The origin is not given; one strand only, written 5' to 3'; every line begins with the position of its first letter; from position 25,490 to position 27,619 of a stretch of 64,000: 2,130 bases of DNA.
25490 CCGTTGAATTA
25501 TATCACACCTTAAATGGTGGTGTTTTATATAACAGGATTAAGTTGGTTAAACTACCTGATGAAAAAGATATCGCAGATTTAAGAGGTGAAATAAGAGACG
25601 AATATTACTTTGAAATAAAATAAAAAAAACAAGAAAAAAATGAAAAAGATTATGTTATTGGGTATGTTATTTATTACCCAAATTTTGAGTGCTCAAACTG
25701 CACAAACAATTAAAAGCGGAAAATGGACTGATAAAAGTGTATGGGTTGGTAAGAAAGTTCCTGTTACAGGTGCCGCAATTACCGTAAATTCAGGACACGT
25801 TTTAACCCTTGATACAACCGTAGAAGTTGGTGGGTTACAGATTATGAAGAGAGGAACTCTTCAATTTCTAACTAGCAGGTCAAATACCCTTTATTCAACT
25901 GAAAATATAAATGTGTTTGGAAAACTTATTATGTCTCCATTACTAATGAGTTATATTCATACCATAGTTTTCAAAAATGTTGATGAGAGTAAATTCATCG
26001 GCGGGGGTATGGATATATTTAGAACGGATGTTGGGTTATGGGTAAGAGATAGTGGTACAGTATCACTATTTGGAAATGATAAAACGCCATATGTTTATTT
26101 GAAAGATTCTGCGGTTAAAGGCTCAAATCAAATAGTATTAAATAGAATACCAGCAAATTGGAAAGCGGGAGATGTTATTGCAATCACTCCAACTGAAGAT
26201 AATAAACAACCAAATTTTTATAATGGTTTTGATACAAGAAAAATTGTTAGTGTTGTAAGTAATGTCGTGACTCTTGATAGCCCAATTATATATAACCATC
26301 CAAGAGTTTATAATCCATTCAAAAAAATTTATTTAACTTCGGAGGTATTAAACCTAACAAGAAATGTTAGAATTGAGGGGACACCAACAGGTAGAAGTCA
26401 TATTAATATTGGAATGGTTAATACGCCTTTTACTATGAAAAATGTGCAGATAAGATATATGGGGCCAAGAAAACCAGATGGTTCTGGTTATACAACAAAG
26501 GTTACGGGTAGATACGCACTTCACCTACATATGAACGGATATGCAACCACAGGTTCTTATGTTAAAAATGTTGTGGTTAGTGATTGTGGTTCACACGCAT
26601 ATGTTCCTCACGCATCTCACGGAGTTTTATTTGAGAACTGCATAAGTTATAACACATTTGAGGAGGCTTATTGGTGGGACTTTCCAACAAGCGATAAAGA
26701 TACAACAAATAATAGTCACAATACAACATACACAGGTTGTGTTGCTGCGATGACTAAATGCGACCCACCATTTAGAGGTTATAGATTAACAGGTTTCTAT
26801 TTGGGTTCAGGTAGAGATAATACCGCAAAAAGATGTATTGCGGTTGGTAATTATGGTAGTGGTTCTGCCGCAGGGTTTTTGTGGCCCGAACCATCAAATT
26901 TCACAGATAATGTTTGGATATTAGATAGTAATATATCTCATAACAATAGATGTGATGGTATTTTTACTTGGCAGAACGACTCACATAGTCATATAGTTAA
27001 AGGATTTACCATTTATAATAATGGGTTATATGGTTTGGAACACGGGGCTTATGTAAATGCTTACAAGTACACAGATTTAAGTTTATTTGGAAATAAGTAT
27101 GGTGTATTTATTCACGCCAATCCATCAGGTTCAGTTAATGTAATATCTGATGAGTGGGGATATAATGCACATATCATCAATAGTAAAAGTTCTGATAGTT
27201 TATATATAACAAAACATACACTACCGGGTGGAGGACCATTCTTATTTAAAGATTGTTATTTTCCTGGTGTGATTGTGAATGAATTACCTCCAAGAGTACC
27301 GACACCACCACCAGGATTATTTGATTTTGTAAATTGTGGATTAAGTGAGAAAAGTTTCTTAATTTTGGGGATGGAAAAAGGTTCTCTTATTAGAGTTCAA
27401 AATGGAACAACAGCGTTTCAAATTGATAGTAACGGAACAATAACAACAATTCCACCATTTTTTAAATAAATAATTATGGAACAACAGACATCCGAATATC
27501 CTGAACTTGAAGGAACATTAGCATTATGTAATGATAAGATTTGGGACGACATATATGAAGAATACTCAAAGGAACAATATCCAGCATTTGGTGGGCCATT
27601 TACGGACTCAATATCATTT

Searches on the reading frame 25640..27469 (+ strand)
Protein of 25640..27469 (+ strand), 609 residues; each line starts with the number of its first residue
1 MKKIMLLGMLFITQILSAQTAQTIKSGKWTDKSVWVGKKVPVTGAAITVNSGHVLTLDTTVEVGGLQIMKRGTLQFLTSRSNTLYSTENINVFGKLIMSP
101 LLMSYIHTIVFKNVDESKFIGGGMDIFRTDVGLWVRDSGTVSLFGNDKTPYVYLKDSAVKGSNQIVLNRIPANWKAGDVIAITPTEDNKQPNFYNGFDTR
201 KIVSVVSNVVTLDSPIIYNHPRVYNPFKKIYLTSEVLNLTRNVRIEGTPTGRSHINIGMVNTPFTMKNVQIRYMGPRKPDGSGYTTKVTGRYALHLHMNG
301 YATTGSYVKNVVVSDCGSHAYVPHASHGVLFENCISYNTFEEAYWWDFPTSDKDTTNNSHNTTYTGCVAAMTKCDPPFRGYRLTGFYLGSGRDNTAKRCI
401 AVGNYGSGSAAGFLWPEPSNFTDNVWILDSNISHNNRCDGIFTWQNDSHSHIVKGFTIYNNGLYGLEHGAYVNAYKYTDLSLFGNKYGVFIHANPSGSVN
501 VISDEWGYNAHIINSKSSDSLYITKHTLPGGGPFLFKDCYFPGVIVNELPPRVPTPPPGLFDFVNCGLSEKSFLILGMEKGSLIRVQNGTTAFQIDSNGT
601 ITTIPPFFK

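Call 9: search_protein_families(library=pfam, proteins=[window:25640-27469:+], max_evalue=0.01)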
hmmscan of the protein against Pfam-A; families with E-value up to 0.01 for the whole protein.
window:25640-27469:+ (609 aa): 3 families
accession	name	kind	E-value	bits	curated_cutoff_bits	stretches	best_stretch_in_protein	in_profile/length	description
PF24606.1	CEMIP_beta-hel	-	4.8e-07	30.2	27.3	1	254-344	5-88/212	CEMIP beta-helix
PF10162.14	G8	-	3.3e-06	27.5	22.9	1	35-150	2-118/124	G8 domain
PF13229.12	Beta_helix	-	0.0053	16.8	25.9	0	295-408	48-141/158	Right handed beta helix region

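Call 11: search_protein_families(library=phrogs, proteins=[window:25640-27469:+], max_evalue=0.01)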
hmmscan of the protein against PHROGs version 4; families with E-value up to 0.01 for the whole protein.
window:25640-27469:+ (609 aa): 0 families
